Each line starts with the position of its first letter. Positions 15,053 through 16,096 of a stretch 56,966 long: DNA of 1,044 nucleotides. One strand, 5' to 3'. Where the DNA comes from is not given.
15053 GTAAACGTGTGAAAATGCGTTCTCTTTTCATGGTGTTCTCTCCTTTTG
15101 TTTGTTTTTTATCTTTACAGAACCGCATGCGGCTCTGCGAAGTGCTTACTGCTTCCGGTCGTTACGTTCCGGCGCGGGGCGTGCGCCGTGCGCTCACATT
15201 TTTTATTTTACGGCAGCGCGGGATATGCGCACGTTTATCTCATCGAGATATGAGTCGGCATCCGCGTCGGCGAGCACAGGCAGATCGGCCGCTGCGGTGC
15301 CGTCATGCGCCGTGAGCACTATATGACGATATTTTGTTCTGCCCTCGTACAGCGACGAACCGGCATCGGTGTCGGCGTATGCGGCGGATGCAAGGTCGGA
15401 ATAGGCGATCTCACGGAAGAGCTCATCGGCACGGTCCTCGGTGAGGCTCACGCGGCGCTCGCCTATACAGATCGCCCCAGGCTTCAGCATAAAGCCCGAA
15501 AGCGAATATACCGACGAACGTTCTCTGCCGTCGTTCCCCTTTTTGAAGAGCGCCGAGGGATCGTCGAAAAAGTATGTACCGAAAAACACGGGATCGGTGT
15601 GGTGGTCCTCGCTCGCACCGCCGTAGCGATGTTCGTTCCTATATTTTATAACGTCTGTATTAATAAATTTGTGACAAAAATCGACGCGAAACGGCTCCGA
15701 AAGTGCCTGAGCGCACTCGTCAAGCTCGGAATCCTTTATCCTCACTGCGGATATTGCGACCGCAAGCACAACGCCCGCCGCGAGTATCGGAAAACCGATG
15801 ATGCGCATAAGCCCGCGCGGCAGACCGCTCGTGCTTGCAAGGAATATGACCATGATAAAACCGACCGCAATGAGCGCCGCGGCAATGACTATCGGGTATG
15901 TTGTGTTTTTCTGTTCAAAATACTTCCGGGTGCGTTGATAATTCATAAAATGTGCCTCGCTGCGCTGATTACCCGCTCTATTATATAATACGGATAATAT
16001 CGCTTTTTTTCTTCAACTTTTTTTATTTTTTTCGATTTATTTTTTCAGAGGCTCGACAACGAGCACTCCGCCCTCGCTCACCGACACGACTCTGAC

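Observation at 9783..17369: NfeD-flotillin operon carrying an internal array of (S/P)PxTG cell-wall-anchored protein genes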

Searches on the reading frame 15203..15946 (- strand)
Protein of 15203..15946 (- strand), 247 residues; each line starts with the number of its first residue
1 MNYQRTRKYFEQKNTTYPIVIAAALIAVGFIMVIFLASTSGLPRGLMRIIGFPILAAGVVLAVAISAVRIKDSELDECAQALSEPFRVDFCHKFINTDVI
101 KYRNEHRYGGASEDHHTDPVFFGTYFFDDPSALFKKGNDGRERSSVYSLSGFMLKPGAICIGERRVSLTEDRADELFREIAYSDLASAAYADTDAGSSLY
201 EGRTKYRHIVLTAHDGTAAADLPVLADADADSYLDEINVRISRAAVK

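Call 3: search_protein_families(library=pfam, proteins=[window:15203-15946:-], max_evalue=0.1)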
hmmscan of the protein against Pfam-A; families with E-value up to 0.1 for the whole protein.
window:15203-15946:- (247 aa): 1 family
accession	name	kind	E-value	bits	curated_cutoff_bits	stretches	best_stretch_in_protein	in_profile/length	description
PF20990.2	DUF2207_C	-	0.017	15.3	33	1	5-67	122-182/247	Predicted membrane protein (DUF2207) C-terminal domain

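Call 8: search_protein_families(library=ncbifam, proteins=[window:15203-15946:-], max_evalue=0.1)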
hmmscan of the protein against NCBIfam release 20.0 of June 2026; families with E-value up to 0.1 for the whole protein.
window:15203-15946:- (247 aa): 0 families

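Call 54: find_homologous_proteins(query=window:15203-15946:-, max_evalue=0.001)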
Query window:15203-15946:- (247 aa): 17 proteins with E <= 0.001 among 3897 candidates.
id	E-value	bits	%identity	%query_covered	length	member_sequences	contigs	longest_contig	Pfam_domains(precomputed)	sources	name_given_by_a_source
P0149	2.3e-154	530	97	100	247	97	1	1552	-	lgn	-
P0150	1.4e-117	409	75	100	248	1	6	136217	-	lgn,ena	-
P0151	5.5e-116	404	72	100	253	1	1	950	-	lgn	-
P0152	1.9e-115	402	73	100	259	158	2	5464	-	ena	-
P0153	2.5e-114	399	72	100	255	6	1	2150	-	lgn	-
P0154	9.0e-114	397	99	73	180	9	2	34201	-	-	-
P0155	5.2e-113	394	74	100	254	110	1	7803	-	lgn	-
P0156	1.1e-111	390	72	100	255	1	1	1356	-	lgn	-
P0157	4.5e-111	388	67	100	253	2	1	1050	-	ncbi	-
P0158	2.6e-100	353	64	99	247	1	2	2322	-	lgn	-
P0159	5.7e-100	352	65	99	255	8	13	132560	-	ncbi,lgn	-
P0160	1.0e-96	341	64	99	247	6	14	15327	-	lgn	-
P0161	4.6e-95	336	62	99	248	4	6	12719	-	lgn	-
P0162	2.4e-79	284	57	99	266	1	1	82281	-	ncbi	-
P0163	1.8e-52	196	44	98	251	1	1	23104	-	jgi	-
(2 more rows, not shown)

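Call 62: predict_structure(alignment_id=A6)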
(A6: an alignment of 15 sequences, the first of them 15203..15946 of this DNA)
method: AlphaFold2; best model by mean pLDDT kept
length: 247 residues; sequences in the alignment: 15
mean_pLDDT: 79.9   pTM: 0.70
mean pLDDT of the five models: 79.9, 78.7, 78.0, 77.4, 75.1
residues with pLDDT >= 90: 61; 70-90: 130; 50-70: 47; < 50: 9
segments of 3 or more residues with pLDDT < 50: 195-203
pLDDT, mean of each block of 10 residues (from residue 1): 84 69 84 71 68 83 73 85 93 75 62 69 86 82 89 91 92 92 92 53 68 90 76 88 85
secondary structure, 60 per line:
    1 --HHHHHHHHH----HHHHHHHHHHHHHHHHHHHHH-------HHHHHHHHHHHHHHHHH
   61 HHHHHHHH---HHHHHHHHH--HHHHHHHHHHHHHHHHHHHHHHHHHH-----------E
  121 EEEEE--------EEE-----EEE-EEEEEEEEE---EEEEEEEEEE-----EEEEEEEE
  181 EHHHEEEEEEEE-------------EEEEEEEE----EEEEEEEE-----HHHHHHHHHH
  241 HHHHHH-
elements in order: H3-11 H16-36 H44-68 H72-80 H83-108 E120-125 E134-136 E142-144 E146-154 E158-167 E173-181 E185-192 E206-213 E218-225 H231-246
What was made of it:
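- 15203..15946 (-): 247-aa protein: 2 TM helices, a helical linker and a PH-like beta-sandwich domain, predicted cytoplasmic. A conserved third operon gene in this genus. AF2 model has pLDDT 79.9 and pTM 0.70 (call 62).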

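Call 64: fold_search(model_id=the predicted structure, library=pdb)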
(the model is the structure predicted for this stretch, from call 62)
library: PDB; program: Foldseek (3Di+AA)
matches with E <= 10: 411; with E <= 0.001: 0
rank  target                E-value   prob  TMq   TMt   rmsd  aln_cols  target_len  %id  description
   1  2cay_B                2.7e-03  1.00  0.26  0.44   8.9       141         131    9  Vps36 N-terminal PH domain (released 2006-04-07)
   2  2cay_A                9.5e-03  0.99  0.26  0.43   6.8       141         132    6  Vps36 N-terminal PH domain (released 2006-04-07)
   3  8f2r_C                2.8e-02  0.16  0.12  0.14  30.3       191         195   14  Human CCC complex (released 2023-05-24)
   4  3hsa_A                3.3e-02  0.99  0.30  0.53   7.5       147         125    7  Crystal structure of pleckstrin homology domain (YP_926556.1) from SHEWANELLA AMAZONENSIS SB2B at 1.99 A resolution (released 2009-06-23)
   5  3p7z_A                4.2e-02  0.98  0.27  0.25   7.2       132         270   11  Crystal structure of the Neurofibromin Sec14-PH module containing the patient derived mutation I1584V (released 2010-12-08)
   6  8bk2_B                4.4e-02  0.47  0.19  0.25  14.5       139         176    6  X-ray structure of meningococcal factor H binding protein variant 2 in complex with a specific and bactericidal human  (released 2023-11-22)
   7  8bk2_A                7.0e-02  0.51  0.19  0.26  15.2       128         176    9  X-ray structure of meningococcal factor H binding protein variant 2 in complex with a specific and bactericidal human  (released 2023-11-22)
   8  3r9y                  7.4e-02  0.11  0.14  0.18  22.0       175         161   10  Crystal Structure of StWhy2 K67A (form I) (released 2011-09-28)
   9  1zc4_B                8.3e-02  0.94  0.29  0.54   6.0       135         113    5  Crystal structure of the Ral-binding domain of Exo84 in complex with the active RalA (released 2005-06-14)
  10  3peg                  1.0e-01  0.92  0.27  0.27   7.0       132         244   11  Crystal structure of Neurofibromins Sec14-PH module containing a patient derived duplication (TD) (released 2010-12-08)
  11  1zc3_B                1.2e-01  0.92  0.29  0.56   6.1       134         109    5  Crystal structure of the Ral-binding domain of Exo84 in complex with the active RalA (released 2005-06-14)
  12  2d4q_B                1.3e-01  0.85  0.25  0.25   7.9       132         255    9  Crystal structure of the Sec-PH domain of the human neurofibromatosis type 1 protein (released 2006-03-07)
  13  2e2x_A                1.5e-01  0.80  0.25  0.25   8.1       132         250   12  Sec14 Homology Module of Neurofibromin in complex with phosphatitylethanolamine (released 2007-10-02)
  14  8f2r_J                1.5e-01  0.06  0.10  0.12  30.5       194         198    9  Human CCC complex (released 2023-05-24)
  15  8e20_A                1.8e-01  0.44  0.20  0.03  10.3       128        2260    8  Cryo-EM structure of the full-length human NF1 dimer (released 2023-04-26)
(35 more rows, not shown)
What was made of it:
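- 15203..15946 (-): Foldseek top hits are PH domains: Vps36 (2cay) and the bacterial PH domain 3hsa; scores are weak (call 64).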

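Call 65: search_protein_families(library=padloc, proteins=[window:15203-15946:-], max_evalue=0.01)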
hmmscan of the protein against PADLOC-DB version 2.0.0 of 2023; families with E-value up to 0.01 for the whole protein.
window:15203-15946:- (247 aa): 0 families
